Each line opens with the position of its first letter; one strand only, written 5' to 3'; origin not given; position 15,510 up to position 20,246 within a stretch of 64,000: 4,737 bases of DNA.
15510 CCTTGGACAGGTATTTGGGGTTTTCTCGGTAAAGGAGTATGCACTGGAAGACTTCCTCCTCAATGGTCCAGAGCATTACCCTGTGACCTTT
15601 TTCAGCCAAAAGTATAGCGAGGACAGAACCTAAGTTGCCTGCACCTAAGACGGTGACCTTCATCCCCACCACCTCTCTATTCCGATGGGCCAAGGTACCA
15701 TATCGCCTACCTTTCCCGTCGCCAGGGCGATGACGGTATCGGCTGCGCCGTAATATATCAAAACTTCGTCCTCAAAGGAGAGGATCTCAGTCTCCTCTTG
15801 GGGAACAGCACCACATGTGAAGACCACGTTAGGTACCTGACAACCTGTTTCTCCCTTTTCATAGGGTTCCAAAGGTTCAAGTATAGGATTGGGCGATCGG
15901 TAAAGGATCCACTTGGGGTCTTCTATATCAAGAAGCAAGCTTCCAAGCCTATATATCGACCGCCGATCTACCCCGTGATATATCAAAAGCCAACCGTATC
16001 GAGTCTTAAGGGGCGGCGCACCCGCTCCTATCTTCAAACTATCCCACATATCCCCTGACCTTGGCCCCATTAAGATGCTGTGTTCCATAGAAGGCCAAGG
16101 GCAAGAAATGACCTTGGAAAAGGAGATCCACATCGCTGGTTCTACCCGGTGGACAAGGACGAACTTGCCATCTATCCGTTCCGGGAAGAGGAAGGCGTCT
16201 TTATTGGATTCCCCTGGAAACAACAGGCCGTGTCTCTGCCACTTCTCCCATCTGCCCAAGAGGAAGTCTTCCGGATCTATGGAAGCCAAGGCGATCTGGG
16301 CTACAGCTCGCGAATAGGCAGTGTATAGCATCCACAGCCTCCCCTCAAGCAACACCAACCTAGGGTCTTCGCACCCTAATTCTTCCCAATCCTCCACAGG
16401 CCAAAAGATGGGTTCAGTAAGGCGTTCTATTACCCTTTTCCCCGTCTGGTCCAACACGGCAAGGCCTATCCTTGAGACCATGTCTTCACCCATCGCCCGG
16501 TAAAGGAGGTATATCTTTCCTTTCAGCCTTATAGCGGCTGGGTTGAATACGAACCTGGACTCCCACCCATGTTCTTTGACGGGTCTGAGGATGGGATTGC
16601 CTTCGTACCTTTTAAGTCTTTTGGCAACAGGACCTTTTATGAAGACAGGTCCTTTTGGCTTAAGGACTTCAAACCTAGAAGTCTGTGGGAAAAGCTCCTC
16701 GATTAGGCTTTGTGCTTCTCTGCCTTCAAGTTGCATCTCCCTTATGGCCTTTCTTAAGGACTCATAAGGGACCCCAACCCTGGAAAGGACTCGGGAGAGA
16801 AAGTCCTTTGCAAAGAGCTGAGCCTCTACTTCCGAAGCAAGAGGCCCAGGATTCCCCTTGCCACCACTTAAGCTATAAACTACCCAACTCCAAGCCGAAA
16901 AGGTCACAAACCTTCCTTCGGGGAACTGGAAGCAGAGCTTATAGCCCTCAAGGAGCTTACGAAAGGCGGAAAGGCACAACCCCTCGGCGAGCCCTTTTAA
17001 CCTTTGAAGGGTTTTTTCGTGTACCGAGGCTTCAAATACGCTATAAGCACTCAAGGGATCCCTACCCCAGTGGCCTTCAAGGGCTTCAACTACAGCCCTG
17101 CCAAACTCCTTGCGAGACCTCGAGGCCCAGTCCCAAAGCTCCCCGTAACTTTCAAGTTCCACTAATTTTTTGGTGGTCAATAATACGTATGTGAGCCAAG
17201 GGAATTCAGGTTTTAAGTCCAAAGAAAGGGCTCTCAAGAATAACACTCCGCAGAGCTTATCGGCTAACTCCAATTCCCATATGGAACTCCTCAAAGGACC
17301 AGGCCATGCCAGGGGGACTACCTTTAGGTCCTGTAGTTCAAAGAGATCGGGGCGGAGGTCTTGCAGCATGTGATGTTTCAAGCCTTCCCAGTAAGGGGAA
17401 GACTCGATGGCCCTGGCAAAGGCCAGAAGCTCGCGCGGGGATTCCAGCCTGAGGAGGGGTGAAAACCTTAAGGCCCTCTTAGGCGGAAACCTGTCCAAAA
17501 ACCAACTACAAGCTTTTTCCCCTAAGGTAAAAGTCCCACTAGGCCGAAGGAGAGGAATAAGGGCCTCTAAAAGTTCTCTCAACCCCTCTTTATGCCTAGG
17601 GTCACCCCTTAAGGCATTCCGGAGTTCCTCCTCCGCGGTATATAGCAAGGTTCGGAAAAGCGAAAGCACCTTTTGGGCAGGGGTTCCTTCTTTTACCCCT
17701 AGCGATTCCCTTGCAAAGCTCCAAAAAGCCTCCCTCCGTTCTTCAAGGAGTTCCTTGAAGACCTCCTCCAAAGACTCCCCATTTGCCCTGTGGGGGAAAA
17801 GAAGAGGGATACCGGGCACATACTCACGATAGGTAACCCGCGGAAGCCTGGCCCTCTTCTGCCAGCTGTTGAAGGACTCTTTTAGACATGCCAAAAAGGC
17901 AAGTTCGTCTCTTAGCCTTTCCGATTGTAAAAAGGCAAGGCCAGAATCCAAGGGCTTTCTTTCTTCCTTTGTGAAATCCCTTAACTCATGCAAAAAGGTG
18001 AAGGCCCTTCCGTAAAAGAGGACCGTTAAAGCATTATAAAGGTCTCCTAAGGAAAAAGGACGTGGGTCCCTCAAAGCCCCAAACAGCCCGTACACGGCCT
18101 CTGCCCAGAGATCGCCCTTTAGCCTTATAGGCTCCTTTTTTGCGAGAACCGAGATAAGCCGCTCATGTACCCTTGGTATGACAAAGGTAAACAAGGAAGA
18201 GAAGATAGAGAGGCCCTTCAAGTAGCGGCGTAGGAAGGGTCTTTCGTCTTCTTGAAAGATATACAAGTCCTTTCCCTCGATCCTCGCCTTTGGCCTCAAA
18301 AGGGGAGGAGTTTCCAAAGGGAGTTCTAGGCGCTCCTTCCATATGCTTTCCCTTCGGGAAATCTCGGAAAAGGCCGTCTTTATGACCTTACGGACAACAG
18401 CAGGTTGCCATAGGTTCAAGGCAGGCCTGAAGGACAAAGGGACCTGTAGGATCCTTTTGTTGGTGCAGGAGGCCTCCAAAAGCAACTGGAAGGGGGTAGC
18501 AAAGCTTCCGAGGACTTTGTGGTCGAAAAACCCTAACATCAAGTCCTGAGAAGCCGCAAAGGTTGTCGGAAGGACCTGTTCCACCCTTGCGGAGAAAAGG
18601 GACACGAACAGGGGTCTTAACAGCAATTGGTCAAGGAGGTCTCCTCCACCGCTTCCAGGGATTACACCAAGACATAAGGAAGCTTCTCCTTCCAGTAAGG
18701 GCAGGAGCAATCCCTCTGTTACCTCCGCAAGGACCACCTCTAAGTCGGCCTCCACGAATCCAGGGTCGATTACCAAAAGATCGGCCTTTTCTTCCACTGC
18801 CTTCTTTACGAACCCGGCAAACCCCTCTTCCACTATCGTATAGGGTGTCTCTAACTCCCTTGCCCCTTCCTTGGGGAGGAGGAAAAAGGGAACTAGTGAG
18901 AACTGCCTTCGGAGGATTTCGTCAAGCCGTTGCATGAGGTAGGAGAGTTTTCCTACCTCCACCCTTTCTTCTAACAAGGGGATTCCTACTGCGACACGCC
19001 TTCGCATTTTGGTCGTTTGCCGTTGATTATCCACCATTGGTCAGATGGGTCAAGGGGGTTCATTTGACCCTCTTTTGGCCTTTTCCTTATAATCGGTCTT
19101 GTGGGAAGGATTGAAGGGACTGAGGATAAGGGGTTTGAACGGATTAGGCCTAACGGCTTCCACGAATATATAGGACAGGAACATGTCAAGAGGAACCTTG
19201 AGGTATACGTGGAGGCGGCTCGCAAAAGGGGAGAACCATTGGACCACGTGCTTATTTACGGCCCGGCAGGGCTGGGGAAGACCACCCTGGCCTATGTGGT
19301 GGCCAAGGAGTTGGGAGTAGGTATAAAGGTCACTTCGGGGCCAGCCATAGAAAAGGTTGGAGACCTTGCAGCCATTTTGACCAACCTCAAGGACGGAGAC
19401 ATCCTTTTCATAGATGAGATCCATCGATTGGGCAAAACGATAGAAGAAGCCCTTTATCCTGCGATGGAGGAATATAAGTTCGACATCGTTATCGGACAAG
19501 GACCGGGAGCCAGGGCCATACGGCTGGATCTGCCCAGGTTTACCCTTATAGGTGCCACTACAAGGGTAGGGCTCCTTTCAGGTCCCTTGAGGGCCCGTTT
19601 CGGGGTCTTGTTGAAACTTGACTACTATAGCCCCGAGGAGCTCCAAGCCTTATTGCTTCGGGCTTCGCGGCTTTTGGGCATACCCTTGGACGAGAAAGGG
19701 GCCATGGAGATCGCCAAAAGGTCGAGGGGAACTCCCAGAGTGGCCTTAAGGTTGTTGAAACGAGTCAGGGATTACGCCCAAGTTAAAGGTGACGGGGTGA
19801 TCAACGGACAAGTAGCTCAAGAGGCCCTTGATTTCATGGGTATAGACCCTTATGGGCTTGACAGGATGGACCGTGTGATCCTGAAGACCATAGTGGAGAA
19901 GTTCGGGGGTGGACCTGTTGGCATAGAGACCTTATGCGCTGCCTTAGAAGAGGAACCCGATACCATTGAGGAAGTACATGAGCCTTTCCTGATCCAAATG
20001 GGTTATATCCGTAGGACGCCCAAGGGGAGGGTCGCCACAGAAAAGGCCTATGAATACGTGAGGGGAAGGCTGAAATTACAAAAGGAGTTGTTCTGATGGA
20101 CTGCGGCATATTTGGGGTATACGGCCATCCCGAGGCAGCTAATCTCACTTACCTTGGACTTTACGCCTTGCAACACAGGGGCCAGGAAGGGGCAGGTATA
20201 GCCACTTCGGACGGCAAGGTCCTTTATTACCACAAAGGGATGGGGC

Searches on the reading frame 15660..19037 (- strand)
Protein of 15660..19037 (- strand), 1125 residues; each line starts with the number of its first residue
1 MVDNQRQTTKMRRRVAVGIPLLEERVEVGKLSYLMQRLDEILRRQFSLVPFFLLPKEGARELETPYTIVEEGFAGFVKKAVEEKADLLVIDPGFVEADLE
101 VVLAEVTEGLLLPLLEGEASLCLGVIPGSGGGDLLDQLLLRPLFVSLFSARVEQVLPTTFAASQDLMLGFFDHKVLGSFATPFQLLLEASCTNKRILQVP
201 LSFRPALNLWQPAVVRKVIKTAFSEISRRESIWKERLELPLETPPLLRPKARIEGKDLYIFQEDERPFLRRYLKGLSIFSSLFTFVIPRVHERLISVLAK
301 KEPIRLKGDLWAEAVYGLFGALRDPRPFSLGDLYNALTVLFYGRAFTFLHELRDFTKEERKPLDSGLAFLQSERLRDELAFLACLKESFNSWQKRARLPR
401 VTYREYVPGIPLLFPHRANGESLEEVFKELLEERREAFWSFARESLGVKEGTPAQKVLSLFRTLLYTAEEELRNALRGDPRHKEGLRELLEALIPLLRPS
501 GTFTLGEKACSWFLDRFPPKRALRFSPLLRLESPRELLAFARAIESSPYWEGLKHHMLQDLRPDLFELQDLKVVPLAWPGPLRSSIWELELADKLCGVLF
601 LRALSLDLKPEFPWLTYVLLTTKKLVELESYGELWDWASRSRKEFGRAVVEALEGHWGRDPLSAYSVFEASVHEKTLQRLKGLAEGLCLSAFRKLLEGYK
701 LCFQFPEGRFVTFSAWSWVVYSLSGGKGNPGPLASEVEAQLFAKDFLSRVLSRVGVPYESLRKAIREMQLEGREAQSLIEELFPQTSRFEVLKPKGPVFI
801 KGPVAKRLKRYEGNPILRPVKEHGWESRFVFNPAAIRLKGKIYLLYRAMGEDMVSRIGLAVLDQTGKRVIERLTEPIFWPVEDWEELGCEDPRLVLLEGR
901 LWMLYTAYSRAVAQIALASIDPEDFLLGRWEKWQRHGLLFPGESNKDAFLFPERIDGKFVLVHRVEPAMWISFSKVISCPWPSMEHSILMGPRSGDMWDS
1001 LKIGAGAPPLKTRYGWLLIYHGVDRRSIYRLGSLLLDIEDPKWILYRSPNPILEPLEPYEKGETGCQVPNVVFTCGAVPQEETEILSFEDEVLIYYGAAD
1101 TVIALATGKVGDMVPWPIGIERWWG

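Call 97: search_protein_families(library=pfam, proteins=[window:15660-19037:-], max_evalue=0.00001)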
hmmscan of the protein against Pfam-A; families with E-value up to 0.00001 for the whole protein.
window:15660-19037:- (1125 aa): 1 family
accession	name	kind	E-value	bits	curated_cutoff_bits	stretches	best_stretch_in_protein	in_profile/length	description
PF04041.19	Glyco_hydro_130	-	1.5e-53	182.2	26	1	808-1114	2-315/320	beta-1,4-mannooligosaccharide phosphorylase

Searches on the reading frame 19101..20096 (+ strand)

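Call 97: search_protein_families(library=pfam, proteins=[window:19101-20096:+], max_evalue=0.00001)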
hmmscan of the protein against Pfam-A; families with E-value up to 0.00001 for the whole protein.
window:19101-20096:+ (331 aa): 5 families
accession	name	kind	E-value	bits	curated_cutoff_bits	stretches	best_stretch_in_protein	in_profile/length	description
PF05496.18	RuvB_N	-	1.6e-75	252.7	27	1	15-173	1-159/159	Holliday junction DNA helicase RuvB P-loop domain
PF17864.7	AAA_lid_4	-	1.6e-29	101.9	27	1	176-249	1-74/74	RuvB AAA lid domain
PF05491.19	RuvB_C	-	8.2e-26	90.2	24.7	1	251-320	2-71/72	RuvB C-terminal winged helix domain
PF00004.35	AAA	-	4.9e-19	69.5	21.2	1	50-173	1-129/131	ATPase family associated with various cellular activities (AAA)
PF07728.20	AAA_5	-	4e-07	30.6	22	0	49-167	1-139/139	AAA domain (dynein-related subfamily)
